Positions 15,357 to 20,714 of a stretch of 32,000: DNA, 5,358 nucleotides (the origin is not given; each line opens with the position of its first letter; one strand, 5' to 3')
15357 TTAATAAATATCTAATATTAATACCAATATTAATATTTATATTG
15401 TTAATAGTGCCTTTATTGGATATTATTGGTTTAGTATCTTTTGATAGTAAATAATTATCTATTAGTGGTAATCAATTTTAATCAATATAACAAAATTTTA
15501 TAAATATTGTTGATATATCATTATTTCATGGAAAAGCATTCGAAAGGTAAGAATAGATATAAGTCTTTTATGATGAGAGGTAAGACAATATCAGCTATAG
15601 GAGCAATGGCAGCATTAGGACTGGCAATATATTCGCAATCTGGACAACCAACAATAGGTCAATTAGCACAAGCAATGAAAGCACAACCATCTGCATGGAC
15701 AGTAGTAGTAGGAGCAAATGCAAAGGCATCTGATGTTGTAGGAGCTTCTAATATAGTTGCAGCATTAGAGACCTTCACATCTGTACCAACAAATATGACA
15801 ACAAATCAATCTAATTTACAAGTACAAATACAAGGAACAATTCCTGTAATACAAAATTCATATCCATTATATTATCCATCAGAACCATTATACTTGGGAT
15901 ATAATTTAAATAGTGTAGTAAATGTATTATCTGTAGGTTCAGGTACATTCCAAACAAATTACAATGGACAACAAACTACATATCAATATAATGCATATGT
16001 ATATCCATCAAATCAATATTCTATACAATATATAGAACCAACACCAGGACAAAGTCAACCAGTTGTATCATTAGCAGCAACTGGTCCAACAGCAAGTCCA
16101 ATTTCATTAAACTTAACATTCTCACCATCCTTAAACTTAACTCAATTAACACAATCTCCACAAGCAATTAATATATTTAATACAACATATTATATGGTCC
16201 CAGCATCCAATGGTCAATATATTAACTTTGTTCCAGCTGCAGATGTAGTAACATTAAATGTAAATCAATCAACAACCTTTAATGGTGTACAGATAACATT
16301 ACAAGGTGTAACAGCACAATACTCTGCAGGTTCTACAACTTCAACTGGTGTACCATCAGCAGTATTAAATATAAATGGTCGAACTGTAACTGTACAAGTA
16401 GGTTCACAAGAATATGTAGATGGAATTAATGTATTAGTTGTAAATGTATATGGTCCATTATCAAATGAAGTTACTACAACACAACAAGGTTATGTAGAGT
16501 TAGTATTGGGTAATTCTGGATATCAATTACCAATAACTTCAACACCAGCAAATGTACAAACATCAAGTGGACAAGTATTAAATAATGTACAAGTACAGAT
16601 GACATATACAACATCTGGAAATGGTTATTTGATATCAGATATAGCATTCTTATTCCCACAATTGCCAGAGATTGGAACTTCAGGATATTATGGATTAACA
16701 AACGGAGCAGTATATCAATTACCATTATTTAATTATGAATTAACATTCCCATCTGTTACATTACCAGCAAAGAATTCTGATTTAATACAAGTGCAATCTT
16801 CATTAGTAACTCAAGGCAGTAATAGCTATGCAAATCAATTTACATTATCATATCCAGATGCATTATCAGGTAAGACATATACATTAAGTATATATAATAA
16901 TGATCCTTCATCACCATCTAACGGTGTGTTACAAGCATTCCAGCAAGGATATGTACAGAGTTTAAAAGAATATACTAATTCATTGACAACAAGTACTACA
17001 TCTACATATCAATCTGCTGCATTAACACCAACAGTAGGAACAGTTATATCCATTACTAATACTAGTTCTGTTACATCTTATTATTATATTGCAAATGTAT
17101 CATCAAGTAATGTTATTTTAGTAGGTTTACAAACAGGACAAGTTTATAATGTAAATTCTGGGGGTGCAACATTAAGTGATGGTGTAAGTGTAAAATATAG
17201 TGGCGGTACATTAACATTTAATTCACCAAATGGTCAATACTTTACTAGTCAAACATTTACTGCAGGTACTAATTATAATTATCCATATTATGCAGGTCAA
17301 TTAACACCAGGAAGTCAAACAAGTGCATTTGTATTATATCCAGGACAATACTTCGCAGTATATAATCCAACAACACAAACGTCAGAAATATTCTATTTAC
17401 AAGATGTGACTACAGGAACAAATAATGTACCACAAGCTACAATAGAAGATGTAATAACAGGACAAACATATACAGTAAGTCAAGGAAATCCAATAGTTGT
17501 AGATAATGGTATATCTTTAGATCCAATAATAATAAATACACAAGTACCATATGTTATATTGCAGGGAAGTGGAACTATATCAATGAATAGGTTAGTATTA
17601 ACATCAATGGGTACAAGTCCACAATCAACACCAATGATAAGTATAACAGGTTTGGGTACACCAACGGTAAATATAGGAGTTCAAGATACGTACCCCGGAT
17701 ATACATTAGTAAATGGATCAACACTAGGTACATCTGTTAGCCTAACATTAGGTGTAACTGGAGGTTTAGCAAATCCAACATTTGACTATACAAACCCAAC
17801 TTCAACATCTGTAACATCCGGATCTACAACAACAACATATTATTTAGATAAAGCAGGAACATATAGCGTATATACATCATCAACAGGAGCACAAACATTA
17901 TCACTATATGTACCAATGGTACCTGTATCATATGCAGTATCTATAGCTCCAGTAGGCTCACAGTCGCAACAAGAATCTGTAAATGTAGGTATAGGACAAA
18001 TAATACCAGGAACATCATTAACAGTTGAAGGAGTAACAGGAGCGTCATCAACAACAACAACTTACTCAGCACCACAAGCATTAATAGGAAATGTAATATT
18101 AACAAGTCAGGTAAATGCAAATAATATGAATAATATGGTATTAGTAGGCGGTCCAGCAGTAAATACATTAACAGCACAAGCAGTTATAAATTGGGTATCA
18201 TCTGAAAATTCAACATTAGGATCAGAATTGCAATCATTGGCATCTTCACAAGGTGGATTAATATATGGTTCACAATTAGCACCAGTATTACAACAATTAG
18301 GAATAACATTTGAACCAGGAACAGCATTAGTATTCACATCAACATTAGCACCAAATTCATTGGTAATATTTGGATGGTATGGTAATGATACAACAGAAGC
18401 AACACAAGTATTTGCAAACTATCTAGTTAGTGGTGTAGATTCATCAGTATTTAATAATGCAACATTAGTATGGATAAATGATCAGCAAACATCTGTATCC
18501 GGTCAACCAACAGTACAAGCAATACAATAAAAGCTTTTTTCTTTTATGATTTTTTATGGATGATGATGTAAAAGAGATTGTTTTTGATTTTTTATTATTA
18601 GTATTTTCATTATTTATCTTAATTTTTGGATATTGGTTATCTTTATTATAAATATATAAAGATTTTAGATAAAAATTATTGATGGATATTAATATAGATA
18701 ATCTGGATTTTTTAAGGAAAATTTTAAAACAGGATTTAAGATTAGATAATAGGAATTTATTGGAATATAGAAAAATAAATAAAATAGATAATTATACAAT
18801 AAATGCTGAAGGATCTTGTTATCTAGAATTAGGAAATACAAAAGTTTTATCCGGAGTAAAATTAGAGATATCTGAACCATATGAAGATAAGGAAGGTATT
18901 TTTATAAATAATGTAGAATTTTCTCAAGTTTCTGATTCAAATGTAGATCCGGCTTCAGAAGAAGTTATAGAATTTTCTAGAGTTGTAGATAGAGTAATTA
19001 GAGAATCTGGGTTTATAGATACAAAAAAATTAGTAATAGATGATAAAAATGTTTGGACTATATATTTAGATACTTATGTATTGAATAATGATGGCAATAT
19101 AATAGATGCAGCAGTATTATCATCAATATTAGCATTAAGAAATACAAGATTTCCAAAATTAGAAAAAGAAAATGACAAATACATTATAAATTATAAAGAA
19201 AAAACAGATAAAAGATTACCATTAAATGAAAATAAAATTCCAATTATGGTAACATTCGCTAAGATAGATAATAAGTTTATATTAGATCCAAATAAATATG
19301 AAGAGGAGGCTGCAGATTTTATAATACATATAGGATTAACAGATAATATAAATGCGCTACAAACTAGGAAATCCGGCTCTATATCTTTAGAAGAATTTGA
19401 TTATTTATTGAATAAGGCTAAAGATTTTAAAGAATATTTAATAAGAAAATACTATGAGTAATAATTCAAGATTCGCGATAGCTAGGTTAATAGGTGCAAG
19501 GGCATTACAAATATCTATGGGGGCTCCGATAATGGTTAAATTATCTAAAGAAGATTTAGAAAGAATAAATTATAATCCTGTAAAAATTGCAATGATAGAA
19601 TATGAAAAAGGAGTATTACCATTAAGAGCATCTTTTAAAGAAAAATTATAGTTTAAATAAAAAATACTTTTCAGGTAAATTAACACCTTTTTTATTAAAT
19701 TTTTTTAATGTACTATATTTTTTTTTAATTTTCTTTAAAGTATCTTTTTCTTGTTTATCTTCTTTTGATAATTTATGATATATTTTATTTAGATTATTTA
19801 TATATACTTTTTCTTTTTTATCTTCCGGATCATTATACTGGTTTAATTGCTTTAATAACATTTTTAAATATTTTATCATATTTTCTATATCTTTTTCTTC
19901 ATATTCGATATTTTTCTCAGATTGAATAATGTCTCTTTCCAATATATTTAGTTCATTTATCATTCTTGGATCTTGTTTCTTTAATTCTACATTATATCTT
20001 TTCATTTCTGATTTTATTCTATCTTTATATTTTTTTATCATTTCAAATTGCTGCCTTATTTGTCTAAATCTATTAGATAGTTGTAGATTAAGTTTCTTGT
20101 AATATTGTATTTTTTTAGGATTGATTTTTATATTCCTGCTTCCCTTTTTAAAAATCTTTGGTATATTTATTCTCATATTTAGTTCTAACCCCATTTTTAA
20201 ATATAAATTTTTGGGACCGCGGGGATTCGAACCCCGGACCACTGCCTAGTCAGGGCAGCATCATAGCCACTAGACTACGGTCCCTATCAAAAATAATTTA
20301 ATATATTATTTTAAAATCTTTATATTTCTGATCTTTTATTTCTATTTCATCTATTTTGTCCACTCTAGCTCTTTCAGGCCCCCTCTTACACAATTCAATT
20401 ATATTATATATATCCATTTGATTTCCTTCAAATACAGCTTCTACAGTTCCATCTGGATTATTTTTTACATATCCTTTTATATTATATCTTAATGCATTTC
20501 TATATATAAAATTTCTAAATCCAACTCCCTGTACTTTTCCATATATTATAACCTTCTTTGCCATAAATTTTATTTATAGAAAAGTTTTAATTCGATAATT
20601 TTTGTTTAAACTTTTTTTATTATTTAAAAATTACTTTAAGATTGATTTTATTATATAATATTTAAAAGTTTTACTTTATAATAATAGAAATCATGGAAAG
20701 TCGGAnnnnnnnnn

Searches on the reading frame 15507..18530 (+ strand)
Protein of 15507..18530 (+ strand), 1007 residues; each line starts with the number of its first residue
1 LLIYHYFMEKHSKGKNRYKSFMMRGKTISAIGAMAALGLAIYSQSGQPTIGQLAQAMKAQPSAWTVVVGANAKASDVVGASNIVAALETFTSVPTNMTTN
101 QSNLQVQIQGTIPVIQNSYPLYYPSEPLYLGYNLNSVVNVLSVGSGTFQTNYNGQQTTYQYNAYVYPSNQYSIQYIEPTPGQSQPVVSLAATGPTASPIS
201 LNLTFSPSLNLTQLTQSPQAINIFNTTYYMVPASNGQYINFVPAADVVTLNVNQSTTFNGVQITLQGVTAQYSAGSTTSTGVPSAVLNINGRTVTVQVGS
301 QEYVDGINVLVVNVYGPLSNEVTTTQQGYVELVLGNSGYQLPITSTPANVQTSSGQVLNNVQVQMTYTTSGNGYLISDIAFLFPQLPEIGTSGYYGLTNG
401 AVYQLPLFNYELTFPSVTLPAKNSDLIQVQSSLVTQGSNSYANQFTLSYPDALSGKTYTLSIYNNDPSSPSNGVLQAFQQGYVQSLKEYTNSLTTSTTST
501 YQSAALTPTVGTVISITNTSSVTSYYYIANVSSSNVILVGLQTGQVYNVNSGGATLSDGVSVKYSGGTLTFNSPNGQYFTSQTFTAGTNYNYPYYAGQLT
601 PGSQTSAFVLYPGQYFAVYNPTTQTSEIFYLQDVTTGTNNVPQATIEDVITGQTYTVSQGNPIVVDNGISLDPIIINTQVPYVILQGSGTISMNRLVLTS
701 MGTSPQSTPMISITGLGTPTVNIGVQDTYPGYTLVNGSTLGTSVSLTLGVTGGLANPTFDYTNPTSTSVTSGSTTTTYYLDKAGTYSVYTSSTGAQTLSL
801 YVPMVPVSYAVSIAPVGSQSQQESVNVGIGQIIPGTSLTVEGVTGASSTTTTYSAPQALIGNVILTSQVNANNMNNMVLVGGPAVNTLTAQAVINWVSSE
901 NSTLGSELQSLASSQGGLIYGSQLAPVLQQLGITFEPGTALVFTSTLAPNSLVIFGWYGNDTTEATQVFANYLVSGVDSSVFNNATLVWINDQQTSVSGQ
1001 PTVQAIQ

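Call 9: search_protein_families(library=pfam, proteins=[window:15507-18530:+], max_evalue=0.001)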
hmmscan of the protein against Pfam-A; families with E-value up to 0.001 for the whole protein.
window:15507-18530:+ (1007 aa): 1 family
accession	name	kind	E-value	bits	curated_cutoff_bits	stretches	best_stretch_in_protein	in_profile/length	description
PF05124.17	S_layer_C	-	2.7e-10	40.6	23.9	1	62-893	15-128/177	S-layer like family, outer domain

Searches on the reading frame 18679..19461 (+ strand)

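Call 9: search_protein_families(library=pfam, proteins=[window:18679-19461:+], max_evalue=0.001)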
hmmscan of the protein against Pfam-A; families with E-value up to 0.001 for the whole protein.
window:18679-19461:+ (260 aa): 2 families
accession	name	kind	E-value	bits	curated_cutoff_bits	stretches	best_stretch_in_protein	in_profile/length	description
PF01138.27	RNase_PH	-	6.6e-27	94.9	25.5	1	29-159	1-130/130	3' exoribonuclease family, domain 1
PF03725.20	RNase_PH_C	-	3.2e-09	37.1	20.8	1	187-248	2-65/67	3' exoribonuclease family, domain 2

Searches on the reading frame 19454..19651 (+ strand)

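Call 11: search_protein_families(library=pfam, proteins=[window:19454-19651:+], max_evalue=0.001)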
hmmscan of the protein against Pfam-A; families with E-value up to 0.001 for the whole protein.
window:19454-19651:+ (65 aa): 1 family
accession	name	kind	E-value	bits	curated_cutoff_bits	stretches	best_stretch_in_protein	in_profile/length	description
PF01192.27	RNA_pol_Rpb6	-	3.9e-10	40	26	1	4-56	7-52/53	RNA polymerase Rpb6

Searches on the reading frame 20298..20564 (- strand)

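Call 11: search_protein_families(library=pfam, proteins=[window:20298-20564:-], max_evalue=0.001)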
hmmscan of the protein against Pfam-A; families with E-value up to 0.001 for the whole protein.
window:20298-20564:- (88 aa): 1 family
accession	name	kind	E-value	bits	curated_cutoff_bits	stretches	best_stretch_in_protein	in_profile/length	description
PF00708.24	Acylphosphatase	-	3.8e-27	94.8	22.5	1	4-86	2-85/85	Acylphosphatase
